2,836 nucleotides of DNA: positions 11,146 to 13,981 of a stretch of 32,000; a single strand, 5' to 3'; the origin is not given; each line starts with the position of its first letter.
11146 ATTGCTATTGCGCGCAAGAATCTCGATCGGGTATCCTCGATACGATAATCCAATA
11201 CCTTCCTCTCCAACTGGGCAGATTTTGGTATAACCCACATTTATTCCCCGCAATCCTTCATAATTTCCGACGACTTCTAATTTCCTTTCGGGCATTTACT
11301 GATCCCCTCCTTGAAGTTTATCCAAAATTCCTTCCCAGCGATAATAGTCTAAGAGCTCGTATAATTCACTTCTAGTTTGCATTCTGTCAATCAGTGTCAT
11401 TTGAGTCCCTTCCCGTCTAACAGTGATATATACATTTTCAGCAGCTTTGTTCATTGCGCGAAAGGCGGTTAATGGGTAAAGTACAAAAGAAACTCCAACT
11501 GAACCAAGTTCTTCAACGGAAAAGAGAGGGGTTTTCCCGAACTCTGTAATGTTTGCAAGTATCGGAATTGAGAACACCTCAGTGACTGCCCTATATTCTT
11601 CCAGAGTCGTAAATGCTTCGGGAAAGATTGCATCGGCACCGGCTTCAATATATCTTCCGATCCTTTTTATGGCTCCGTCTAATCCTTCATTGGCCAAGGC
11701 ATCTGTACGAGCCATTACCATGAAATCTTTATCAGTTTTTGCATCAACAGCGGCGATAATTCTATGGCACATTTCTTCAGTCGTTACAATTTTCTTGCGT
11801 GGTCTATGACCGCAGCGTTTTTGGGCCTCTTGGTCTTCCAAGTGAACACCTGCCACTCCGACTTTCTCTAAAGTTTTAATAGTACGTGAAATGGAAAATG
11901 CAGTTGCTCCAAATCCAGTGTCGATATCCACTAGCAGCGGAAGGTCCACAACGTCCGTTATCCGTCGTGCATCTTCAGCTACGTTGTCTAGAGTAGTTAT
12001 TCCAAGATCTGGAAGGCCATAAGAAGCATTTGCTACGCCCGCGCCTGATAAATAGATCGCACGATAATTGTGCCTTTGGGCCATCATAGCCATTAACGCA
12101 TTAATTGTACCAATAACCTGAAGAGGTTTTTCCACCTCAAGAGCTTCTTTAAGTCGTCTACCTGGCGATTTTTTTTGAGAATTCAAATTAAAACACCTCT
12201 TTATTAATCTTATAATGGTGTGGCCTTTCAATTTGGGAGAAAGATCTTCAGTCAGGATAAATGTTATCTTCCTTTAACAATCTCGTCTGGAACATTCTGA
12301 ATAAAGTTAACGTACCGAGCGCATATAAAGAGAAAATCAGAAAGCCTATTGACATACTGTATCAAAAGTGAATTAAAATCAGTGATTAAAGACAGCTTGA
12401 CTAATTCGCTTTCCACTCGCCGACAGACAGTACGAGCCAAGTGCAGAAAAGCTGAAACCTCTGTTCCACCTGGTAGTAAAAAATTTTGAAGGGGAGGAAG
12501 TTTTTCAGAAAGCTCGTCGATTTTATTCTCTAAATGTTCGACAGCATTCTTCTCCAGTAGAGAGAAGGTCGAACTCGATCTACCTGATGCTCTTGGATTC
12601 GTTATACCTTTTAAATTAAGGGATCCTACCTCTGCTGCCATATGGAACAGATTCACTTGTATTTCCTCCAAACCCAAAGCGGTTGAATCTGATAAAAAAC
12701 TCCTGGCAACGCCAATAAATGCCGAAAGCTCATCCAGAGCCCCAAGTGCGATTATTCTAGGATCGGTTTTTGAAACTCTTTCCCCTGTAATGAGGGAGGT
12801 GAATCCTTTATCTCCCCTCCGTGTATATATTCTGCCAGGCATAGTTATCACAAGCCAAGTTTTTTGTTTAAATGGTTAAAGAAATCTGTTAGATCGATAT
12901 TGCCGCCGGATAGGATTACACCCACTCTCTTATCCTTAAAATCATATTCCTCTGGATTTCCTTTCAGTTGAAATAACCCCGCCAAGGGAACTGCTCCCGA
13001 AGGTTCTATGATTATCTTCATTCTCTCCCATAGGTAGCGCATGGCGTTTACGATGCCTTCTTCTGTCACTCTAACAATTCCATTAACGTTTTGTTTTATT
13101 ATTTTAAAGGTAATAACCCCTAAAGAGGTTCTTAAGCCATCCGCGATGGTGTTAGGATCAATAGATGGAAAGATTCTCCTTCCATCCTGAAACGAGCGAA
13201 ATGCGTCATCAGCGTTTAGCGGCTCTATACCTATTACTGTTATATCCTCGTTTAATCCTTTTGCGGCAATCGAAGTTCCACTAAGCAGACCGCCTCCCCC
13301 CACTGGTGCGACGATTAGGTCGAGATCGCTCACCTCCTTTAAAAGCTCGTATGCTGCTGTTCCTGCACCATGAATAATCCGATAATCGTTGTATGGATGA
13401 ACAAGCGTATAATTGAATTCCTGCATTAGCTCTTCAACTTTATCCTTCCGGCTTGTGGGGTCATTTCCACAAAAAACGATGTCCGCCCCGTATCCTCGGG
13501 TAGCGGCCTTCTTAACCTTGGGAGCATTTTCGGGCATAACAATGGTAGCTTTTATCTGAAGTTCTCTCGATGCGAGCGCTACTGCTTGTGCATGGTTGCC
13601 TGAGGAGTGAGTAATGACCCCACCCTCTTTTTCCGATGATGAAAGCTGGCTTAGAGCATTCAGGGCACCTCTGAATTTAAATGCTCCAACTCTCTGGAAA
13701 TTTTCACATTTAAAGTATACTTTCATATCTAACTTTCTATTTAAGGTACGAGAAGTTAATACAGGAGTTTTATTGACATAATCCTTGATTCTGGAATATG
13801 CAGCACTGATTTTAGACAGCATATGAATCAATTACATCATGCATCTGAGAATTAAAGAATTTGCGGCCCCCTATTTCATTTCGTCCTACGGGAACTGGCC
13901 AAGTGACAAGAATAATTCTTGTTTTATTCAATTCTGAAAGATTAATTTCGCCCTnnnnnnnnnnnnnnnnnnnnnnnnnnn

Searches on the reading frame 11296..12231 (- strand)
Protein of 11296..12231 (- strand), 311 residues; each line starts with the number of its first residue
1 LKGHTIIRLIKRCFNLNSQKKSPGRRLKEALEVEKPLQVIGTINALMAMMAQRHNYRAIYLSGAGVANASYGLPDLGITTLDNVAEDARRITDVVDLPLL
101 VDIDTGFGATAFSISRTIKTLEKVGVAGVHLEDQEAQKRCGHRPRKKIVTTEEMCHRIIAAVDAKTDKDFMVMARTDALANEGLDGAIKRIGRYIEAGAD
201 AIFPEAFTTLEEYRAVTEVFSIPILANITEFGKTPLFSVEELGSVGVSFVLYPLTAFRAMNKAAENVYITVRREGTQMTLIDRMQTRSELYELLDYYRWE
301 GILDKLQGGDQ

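Call 3: search_protein_families(library=pfam, proteins=[window:11296-12231:-], max_evalue=0.01)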
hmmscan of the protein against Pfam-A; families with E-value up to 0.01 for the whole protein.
window:11296-12231:- (311 aa): 2 families
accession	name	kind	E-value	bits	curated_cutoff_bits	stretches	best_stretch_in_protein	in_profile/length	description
PF13714.12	PEP_mutase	-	1.2e-45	156.4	31.5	1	31-267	4-235/240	Phosphoenolpyruvate phosphomutase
PF00463.27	ICL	-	1.6e-11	43.8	26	1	86-191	137-246/526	Isocitrate lyase family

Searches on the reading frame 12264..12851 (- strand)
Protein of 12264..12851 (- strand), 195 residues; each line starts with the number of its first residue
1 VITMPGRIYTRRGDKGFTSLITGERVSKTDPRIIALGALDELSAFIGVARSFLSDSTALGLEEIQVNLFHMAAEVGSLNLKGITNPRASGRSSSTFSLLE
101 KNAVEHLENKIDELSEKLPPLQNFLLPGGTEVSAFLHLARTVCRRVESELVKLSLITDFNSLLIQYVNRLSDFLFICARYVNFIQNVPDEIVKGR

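Call 3: search_protein_families(library=pfam, proteins=[window:12264-12851:-], max_evalue=0.01)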
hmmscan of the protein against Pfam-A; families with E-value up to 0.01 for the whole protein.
window:12264-12851:- (195 aa): 1 family
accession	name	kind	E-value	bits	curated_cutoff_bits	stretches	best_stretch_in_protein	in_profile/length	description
PF01923.23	Cob_adeno_trans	-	4.2e-52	177.1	24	1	8-181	1-171/171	Cobalamin adenosyltransferase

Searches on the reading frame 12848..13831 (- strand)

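Call 3: search_protein_families(library=pfam, proteins=[window:12848-13831:-], max_evalue=0.01)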
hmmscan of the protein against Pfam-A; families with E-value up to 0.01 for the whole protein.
window:12848-13831:- (327 aa): 1 family
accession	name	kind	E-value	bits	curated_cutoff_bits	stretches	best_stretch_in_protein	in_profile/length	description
PF00291.31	PALP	-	1.2e-79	268.1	35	1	16-309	2-295/295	Pyridoxal-phosphate dependent enzyme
